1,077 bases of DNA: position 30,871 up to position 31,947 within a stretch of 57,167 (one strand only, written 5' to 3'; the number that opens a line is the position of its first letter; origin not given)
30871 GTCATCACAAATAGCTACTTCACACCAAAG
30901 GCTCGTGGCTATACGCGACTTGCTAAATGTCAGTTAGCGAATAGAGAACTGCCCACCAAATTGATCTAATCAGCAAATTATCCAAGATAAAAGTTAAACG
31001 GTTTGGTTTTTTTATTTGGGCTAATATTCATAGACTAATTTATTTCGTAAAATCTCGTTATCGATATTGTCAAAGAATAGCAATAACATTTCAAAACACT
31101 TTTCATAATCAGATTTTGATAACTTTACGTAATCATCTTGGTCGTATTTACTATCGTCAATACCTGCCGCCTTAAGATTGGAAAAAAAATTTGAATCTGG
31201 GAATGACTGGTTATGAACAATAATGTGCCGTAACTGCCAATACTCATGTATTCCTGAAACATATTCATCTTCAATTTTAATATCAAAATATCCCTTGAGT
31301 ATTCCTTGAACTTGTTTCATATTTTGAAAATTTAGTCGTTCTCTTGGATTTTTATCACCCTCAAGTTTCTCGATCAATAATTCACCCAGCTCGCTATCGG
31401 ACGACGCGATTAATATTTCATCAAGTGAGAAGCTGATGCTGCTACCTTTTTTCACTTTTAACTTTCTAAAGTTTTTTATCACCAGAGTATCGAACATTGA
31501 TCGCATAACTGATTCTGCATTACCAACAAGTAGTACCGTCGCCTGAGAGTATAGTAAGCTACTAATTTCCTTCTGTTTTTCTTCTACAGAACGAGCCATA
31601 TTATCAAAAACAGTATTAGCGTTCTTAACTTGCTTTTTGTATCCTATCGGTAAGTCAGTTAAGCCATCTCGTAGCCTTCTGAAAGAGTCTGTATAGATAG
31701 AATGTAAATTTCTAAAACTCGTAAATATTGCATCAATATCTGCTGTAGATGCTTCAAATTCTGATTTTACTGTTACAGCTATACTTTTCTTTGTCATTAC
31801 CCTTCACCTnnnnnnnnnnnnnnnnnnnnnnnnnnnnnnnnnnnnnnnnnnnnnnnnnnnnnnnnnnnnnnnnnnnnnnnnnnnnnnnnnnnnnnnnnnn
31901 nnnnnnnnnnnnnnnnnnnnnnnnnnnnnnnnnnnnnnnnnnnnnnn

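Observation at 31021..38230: Tightly coupled PLD-SNF2 helicase / nuclease-less type IIG-like m6A methyltransferase / HEPN-like operon: a non-canonical restriction-plus-failsafe candidate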

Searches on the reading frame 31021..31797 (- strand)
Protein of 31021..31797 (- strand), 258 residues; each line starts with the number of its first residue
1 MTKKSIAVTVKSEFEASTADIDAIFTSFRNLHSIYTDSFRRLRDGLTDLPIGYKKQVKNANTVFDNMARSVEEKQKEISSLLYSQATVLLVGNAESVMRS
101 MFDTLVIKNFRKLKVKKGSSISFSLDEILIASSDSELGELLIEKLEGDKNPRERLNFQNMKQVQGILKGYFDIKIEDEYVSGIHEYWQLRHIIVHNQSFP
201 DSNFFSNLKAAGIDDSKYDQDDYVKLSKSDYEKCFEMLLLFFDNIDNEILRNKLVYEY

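Call 3: search_protein_families(library=pfam, proteins=[window:31021-31797:-], max_evalue=0.01)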
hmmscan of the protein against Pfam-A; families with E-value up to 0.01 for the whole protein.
window:31021-31797:- (258 aa): 0 families

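Call 4: search_protein_families(library=padloc, proteins=[window:31021-31797:-], max_evalue=0.01)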
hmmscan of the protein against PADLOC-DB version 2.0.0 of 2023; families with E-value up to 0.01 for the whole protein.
window:31021-31797:- (258 aa): 0 families

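Call 5: search_protein_families(library=ncbifam, proteins=[window:31021-31797:-], max_evalue=0.01)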
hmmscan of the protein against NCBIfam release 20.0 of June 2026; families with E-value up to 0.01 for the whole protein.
window:31021-31797:- (258 aa): 0 families

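Call 10: find_homologous_proteins(query=window:31021-31797:-)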
Query window:31021-31797:- (258 aa): 12 proteins with E <= 0.001 among 553 candidates.
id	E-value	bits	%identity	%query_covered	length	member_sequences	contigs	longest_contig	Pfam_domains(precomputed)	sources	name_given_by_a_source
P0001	1.1e-161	554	100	100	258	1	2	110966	-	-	-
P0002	2.1e-77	278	54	97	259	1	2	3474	-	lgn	-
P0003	3.7e-75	271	52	97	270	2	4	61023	-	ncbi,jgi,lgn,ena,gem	-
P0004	2.4e-74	268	52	96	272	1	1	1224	-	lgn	-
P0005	6.4e-69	251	49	96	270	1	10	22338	-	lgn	-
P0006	1.9e-68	249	47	96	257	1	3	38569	-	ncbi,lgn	-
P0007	3.3e-67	245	46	99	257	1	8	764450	-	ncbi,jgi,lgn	jgi:hypothetical protein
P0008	4.2e-67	245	44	99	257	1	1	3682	-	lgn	-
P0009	1.7e-63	233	46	96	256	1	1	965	-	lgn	-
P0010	4.2e-63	231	45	97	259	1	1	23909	-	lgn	-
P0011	1.2e-61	227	46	96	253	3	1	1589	-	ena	-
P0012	1.0e-48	184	47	73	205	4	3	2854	-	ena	-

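Call 14: find_encoding_contigs(protein=P0007, flank=10000, max_places=3)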
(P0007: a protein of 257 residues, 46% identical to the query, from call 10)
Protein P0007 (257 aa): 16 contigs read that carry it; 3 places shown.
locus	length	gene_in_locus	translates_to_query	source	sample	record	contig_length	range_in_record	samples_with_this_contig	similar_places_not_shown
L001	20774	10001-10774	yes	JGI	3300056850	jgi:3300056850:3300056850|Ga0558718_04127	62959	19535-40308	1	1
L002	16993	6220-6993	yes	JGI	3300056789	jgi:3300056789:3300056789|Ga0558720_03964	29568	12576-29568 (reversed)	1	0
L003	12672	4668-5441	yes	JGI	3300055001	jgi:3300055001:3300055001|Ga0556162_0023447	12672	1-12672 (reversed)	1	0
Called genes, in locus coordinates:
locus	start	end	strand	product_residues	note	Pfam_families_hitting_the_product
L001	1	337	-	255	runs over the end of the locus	-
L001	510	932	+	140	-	PF00584:SecE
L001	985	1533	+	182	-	PF02357:NusG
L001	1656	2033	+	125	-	PF01741:MscL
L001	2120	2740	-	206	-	PF02163:Peptidase_M50 (weak)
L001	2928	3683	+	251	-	-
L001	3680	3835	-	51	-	-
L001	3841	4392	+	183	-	PF13527:Acetyltransf_9 (weak), PF00583:Acetyltransf_1, PF13673:Acetyltransf_10, PF13508:Acetyltransf_7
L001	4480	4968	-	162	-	PF01988:VIT1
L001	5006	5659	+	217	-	PF20582:UPF0758_N, PF04002:RadC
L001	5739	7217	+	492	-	PF12161:HsdM_N, PF02384:N6_Mtase, PF05175:MTS (weak)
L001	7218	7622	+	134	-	-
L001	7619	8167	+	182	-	-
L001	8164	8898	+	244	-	-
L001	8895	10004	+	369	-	PF01420:Methylase_S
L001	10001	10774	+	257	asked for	-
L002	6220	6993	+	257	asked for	-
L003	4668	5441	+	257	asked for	-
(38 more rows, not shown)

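Call 15: find_encoding_contigs(protein=P0003, flank=10000, max_places=3)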
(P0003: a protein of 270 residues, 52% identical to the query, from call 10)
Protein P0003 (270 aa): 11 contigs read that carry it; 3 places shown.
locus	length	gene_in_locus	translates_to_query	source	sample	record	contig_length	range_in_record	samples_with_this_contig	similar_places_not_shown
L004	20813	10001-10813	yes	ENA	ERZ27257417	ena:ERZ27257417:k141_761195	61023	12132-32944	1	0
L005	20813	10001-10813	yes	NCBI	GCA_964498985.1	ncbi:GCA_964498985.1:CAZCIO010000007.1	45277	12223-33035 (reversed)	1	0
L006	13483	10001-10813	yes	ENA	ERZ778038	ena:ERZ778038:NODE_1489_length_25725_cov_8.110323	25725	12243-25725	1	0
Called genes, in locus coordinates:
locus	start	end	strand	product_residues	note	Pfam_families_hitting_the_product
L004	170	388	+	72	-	-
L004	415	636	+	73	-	PF21983:NikA-like (weak), PF19807:DUF6290 (faint)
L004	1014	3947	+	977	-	PF26449:DUF8128, PF01935:DUF87 (weak), PF10412:TrwB_AAD_bind, PF12696:TraG-D_C (faint)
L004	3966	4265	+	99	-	-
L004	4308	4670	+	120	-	-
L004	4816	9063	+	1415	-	PF04851:ResIII, PF07669:Eco57I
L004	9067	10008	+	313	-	-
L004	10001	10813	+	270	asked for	-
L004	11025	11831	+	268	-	-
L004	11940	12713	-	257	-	-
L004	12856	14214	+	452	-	-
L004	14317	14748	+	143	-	-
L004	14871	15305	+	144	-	-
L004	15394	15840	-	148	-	-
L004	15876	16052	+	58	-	-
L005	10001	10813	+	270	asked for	-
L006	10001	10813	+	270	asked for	-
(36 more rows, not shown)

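Call 16: find_encoding_contigs(protein=P0006, flank=10000, max_places=3)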
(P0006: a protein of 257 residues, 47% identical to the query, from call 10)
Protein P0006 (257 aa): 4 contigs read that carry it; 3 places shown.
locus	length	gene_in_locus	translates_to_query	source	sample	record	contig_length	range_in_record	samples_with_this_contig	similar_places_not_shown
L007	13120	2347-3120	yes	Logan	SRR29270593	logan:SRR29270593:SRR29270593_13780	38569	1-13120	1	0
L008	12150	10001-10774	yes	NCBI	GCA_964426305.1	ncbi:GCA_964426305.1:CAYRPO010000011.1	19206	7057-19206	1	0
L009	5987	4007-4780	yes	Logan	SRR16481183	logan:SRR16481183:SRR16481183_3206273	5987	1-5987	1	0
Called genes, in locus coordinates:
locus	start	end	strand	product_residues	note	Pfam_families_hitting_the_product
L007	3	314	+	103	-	?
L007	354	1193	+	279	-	PF14267:DUF4357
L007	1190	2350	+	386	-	PF01420:Methylase_S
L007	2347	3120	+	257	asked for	-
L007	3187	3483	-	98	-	PF09954:DUF2188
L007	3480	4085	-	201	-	PF06414:Zeta_toxin (faint)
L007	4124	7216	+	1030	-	PF04313:HSDR_N, PF04851:ResIII, PF18766:SWI2_SNF2, PF22679:T1R_D3-like, PF11867:T1RH-like_C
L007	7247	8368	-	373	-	PF04055:Radical_SAM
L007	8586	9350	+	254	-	PF01381:HTH_3, PF12844:HTH_19, PF13443:HTH_26, PF13560:HTH_31, PF13274:SocA_Panacea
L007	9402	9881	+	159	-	-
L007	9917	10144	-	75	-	-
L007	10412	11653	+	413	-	PF09903:DUF2130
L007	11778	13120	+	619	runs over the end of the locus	PF02705:K_trans, PF22776:K_trans_C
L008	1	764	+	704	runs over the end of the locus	PF00561:Abhydrolase_1, PF00975:Thioesterase (faint), PF02089:Palm_thioest (faint), PF12146:Hydrolase_4, PF12697:Abhydrolase_6, PF00561:Abhydrolase_1, PF12146:Hydrolase_4, PF12697:Abhydrolase_6, +5 more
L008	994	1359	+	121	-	-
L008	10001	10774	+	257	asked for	-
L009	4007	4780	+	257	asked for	-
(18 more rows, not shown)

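Call 41: predict_structure(alignment_id=A1)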
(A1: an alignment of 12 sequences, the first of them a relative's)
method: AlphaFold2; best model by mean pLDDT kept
length: 258 residues; sequences in the alignment: 12
mean_pLDDT: 81.2   pTM: 0.72
mean pLDDT of the five models: 81.2, 81.0, 78.9, 78.8, 71.6
residues with pLDDT >= 90: 35; 70-90: 189; 50-70: 25; < 50: 9
segments of 3 or more residues with pLDDT < 50: 1-5, 150-152
pLDDT, mean of each block of 10 residues (from residue 1): 50 73 79 83 75 83 85 84 88 89 89 67 76 85 71 63 85 88 88 83 87 85 87 92 93 83
secondary structure, 60 per line:
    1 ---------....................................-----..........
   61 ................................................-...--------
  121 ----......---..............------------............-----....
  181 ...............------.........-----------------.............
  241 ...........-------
elements in order: H10-45 H51-108 H125-130 H134-147 H160-171 H177-195 H202-210 H228-251

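Call 45: fold_search(model_id=the predicted structure, library=pdb)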
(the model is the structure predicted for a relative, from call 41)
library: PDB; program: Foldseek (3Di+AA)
matches with E <= 10: 281; with E <= 0.001: 0
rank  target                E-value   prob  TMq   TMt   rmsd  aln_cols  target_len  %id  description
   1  3cu8_B                2.9e-01  0.20  0.16  0.18  24.4       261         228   10  Impaired binding of 14-3-3 to Raf1 is linked to Noonan and LEOPARD syndrome (released 2009-05-05)
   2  8qt5_C                4.2e-01  0.28  0.21  0.22  23.1       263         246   12  Crystal structure of Arabidopsis thaliana 14-3-3 isoform lambda in complex with a phosphopeptide from the transcriptio (released 2023-10-25)
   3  6ef5_B                5.4e-01  0.16  0.18  0.19  24.3       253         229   10  14-3-3 with peptide (released 2019-10-30)
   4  3nyl                  5.7e-01  0.54  0.31  0.38  11.4       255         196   13  The X-ray structure of an antiparallel dimer of the human amyloid precursor protein E2 domain (released 2011-07-13)
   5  6byj_E                6.6e-01  0.20  0.20  0.21  23.4       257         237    8  Structure of human 14-3-3 gamma bound to O-GlcNAc peptide (released 2018-05-09)
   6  4fj3_B                6.9e-01  0.13  0.16  0.18  22.0       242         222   10  14-3-3 isoform zeta in complex with a diphoyphorylated C-RAF peptide (released 2012-09-05)
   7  3bkh                  6.9e-01  0.10  0.15  0.15  15.2       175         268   14  Crystal structure of the bacteriophage phiKZ lytic transglycosylase, gp144 (released 2008-01-08)
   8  4rd9_B                7.3e-01  0.54  0.32  0.41  13.4       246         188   11  X-RAY STRUCTURE OF THE APO FORM OF THE AMYLOID PRECURSOR PROTEIN-LIKE PROTEIN 1 (APLP1) E2 DOMAIN (released 2015-03-11)
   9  6bzd_A                7.3e-01  0.15  0.19  0.21  20.0       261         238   12  Structure of 14-3-3 gamma R57E mutant bound to GlcNAcylated peptide (released 2018-05-09)
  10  1fio                  8.1e-01  0.21  0.20  0.27  25.3       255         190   11  CRYSTAL STRUCTURE OF YEAST T-SNARE PROTEIN SSO1 (released 2000-10-11)
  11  3umi                  8.5e-01  0.41  0.28  0.36  11.5       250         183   12  X-ray structure of the E2 domain of the human amyloid precursor protein (APP) in complex with zinc (released 2012-01-25)
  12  5m35_B                8.5e-01  0.14  0.18  0.20  24.9       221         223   11  The molecular tweezer CLR01 stabilizes a disordered protein-protein interface (released 2017-11-15)
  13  8we2_A                8.5e-01  0.11  0.16  0.18  24.1       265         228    9  14-3-3 zeta complexed with S609 phosphorylated peptide derived from GPIb alpha cytoplasmic domain (released 2024-09-25)
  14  4yn0_B                8.9e-01  0.28  0.27  0.32  16.1       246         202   13  Crystal structure of APP E2 domain in complex with DR6 CRD domain (released 2015-04-15)
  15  8wf6_D                8.9e-01  0.12  0.16  0.18  24.2       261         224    9  14-3-3 zeta complexed with S559 phosphorylated peptide derived from GPIb alpha cytoplasmic domain (released 2024-09-25)
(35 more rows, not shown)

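Call 47: search_protein_families(library=pfam, alignment_id=A1, max_evalue=10)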
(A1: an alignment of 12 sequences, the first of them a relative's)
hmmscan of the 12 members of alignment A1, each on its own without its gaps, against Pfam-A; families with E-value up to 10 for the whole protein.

A. member 1, P0001 (258 aa): 1 family
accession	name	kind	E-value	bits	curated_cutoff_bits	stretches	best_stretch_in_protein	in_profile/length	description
PF07735.22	FBA_2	-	0.032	14.7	22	1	102-133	2-32/67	F-box associated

B. families by the number of members that match (of 12 scanned): 19 families
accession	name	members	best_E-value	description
PF19174.5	DUF5856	2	0.0066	Family of unknown function (DUF5856)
PF04899.17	MbeD_MobD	1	0.0097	MbeD/MobD like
PF07361.16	Cytochrom_B562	1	0.012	Cytochrome b562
PF01295.23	Adenylate_cycl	1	0.016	Adenylate cyclase, class-I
PF07735.22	FBA_2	1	0.032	F-box associated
PF03938.19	OmpH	1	0.033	Outer membrane protein (OmpH-like)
PF10883.13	DUF2681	1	0.033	Protein of unknown function (DUF2681)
PF21486.3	NUP120_helical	1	0.035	Nucleoporin NUP120, helical domain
PF01116.26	F_bP_aldolase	1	0.044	Fructose-bisphosphate aldolase class-II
PF07097.16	DUF1359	1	0.054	Protein of unknown function (DUF1359)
PF00307.36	CH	1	0.071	Calponin homology (CH) domain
PF12358.13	DUF3644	1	0.091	Domain of unknown function (DUF3644)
PF18731.6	HEPN_Swt1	1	0.13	Swt1-like HEPN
PF19065.6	P8_CR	1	0.16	Minor capsid protein P8 central region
PF13577.12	SnoaL_4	1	0.26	SnoaL-like domain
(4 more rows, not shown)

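Call 49: find_encoding_contigs(protein=P0005, flank=8000, max_places=2)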
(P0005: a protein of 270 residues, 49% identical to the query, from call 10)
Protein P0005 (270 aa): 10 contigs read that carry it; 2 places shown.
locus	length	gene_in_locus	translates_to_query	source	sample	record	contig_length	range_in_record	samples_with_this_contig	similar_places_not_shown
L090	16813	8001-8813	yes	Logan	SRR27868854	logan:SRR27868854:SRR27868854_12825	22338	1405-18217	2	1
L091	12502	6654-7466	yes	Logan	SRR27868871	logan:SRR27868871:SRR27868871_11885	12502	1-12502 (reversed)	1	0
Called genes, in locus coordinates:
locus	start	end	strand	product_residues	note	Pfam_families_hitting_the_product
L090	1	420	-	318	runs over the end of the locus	-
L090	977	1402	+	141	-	PF00903:Glyoxalase, PF06983:3-dmu-9_3-mt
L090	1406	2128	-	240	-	-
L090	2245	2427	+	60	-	-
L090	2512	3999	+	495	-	PF12161:HsdM_N, PF02384:N6_Mtase, PF01170:UPF0020 (weak)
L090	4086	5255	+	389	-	PF13784:Fic_N, PF02661:Fic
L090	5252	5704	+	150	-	-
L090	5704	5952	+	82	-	-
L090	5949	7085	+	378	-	PF01420:Methylase_S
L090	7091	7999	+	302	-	-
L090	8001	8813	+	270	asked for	-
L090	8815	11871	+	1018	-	PF04313:HSDR_N, PF04851:ResIII, PF18766:SWI2_SNF2, PF22679:T1R_D3-like, PF11867:T1RH-like_C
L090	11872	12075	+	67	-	-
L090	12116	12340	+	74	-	-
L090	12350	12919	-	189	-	PF02525:Flavodoxin_2, PF03358:FMN_red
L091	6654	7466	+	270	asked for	-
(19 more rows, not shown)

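Call 50: find_encoding_contigs(protein=P0010, flank=8000, max_places=2)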
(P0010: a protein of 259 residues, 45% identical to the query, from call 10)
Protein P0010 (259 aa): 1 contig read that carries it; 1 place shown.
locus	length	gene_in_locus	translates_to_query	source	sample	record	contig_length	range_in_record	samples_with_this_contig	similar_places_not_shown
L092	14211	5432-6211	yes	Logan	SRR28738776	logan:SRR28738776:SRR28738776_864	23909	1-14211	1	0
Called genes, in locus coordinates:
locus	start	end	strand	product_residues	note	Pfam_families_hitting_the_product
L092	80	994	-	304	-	-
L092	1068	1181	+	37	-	-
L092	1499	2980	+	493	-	PF12161:HsdM_N, PF02384:N6_Mtase, PF05175:MTS (weak)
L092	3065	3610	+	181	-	-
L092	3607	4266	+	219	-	-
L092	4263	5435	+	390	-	PF01420:Methylase_S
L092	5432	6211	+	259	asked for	-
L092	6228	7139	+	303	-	-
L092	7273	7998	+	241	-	PF01381:HTH_3, PF13560:HTH_31, PF13274:SocA_Panacea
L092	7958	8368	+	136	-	-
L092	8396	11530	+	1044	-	PF04313:HSDR_N, PF04851:ResIII, PF18766:SWI2_SNF2, PF22679:T1R_D3-like, PF11867:T1RH-like_C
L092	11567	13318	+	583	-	PF03235:GmrSD_N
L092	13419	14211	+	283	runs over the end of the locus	PF07501:G5 (weak)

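Call 54: fold_search(model_id=the predicted structure, library=viral)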
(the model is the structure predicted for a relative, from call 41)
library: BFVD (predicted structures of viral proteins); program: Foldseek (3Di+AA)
matches with E <= 10: 191; with E <= 0.001: 0
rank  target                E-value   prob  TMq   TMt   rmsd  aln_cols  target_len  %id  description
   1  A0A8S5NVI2            2.2e-03  1.00  0.41  0.35  17.4       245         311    9  Uncharacterized protein [Siphoviridae sp. ctiPM17]
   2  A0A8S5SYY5            3.5e-01  0.15  0.19  0.07  22.4       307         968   13  Tail tape measure protein [Siphoviridae sp. ct8wU2]
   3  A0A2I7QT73            4.1e-01  0.41  0.26  0.20  17.4       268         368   10  (no name in the UniProt tables at hand)
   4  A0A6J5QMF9            4.3e-01  0.25  0.22  0.09  21.1       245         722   12  Uncharacterized protein [uncultured Caudovirales phage]
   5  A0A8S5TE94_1          5.0e-01  0.20  0.22  0.06  18.5       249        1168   11  Type I restriction enzyme [Podoviridae sp. ctzXp5]
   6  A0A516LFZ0            5.0e-01  0.12  0.19  0.10  36.0       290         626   12  (no name in the UniProt tables at hand)
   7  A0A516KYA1            5.8e-01  0.18  0.21  0.21  16.9       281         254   13  (no name in the UniProt tables at hand)
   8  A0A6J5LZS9            8.2e-01  0.41  0.32  0.25  14.1       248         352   10  Phage head morphogenesis domain [uncultured Caudovirales phage]
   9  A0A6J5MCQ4            9.1e-01  0.20  0.22  0.10  13.4       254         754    8  Uncharacterized protein [uncultured Caudovirales phage]
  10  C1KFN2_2              9.1e-01  0.18  0.23  0.06  23.5       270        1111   10  Putative tail fibre protein [Lactobacillus phage Lb338-1]
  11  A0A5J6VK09            9.6e-01  0.23  0.27  0.28  22.5       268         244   11  Uncharacterized protein [Megaviridae environmental sample]
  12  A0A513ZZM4            9.6e-01  0.12  0.23  0.05  24.8       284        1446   15  Putative RecF/RecN/SMC-like protein [Aeromonas phage LAh_6]
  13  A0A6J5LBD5            1.2e+00  0.10  0.24  0.08  22.8       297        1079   15  Caudovirus, tape measure, N-terminal [uncultured Caudovirales phage]
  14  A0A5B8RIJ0            1.2e+00  0.06  0.13  0.10  23.8       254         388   15  Uncharacterized protein [Iridovirus Liz-CrIV]
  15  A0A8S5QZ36            1.4e+00  0.08  0.17  0.11  21.0       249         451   13  Minor capsid protein [Siphoviridae sp. cttWj13]
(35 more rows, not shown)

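Call 58: search_protein_representatives(alignment_id=A1)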
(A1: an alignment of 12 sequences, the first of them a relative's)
Query: 12 sequences, 257 profile positions. Proteins with E-value up to 0.001 (for the whole library): 312; up to 1e-10: 71; up to 1e-30: 29. The best 150 are listed.
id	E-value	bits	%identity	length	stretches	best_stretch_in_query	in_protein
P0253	1.4e-106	372.0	-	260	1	3-256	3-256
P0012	5.2e-90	317.8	-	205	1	6-206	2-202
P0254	1.9e-79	283.1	-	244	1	10-252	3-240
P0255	9.2e-79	280.9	-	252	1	10-252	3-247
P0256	1.9e-78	279.8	-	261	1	15-254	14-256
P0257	3.4e-78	279.0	-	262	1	7-253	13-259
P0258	2.2e-73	263.3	-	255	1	11-249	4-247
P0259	8.4e-68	245.0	-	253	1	11-254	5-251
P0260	4.6e-66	239.3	-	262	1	8-253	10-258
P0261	1.1e-63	231.5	-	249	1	10-252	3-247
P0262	6.7e-62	225.6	-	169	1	89-254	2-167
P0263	2.8e-60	220.3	-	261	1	9-255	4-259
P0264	4.5e-48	180.3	-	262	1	7-254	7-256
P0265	2.4e-47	177.9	-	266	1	8-253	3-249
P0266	2.1e-46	174.8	-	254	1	10-253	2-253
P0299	2.6e-14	69.6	-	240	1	37-247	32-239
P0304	1.3e-13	67.4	-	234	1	13-241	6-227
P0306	1.2e-12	64.2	-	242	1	13-241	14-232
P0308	1.5e-12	63.9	-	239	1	16-243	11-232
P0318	2.2e-11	60.1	-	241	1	21-236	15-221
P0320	5.0e-11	58.9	-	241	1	13-243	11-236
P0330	3.6e-10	56.1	-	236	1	19-242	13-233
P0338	1.6e-09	54.0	-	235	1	7-239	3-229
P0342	2.7e-09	53.2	-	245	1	14-232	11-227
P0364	5.8e-08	48.9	-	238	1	7-231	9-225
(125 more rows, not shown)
